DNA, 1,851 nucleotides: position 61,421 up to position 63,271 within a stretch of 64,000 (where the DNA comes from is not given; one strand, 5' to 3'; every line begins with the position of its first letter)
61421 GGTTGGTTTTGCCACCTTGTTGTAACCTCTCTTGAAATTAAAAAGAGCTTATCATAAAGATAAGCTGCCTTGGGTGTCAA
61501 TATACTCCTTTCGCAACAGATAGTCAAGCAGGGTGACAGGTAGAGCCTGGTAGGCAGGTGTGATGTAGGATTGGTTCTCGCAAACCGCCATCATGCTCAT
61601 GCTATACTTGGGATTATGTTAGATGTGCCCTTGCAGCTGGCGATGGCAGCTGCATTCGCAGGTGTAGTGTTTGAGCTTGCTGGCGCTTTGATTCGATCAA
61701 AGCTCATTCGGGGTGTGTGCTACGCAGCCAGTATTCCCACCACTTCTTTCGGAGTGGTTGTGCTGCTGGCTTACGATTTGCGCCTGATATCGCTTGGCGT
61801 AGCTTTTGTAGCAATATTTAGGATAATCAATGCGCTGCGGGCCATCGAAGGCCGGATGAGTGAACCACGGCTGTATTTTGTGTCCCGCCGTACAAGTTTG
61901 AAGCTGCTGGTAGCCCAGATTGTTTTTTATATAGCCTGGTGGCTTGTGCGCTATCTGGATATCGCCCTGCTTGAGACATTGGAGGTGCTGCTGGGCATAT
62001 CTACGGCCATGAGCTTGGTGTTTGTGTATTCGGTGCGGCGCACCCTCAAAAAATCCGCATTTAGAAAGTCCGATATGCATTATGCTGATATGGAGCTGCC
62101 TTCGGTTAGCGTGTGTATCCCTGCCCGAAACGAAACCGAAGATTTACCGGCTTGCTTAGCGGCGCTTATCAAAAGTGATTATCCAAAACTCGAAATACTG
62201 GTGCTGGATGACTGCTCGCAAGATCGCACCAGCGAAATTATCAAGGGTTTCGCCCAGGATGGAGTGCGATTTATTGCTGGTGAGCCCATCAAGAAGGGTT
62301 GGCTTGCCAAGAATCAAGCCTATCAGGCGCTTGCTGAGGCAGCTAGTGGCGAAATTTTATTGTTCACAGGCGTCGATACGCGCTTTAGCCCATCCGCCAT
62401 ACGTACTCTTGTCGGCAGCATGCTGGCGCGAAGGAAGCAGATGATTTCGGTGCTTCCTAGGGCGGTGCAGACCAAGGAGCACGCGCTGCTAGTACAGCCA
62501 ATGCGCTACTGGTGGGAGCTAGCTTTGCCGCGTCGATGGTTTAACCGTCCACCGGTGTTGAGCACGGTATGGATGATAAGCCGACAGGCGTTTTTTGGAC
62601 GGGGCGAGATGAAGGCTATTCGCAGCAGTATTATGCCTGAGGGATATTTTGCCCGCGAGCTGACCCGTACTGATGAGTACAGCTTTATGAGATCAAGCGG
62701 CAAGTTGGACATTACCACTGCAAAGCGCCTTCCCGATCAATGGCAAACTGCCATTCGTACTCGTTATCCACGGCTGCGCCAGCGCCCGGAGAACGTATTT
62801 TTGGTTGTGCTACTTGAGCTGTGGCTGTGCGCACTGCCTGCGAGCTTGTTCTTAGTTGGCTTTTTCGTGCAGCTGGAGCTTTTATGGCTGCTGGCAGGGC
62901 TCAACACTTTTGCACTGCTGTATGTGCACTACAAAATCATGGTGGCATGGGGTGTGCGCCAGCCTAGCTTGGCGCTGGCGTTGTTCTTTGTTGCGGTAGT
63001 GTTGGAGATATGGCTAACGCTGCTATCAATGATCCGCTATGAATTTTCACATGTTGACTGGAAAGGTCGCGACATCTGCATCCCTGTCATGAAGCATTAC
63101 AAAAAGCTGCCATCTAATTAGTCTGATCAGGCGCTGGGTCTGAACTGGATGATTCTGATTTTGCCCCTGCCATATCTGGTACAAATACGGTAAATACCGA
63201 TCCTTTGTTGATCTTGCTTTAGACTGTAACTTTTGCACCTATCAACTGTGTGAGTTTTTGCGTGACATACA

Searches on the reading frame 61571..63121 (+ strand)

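Call 97: search_protein_families(library=pfam, proteins=[window:61571-63121:+], max_evalue=0.0001)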
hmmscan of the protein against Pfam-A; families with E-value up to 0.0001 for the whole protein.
window:61571-63121:+ (516 aa): 1 family
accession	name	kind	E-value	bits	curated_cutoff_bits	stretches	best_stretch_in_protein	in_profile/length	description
PF00535.33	Glycos_transf_2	-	2.2e-20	73.7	23.3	1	180-333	1-156/168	Glycosyl transferase family 2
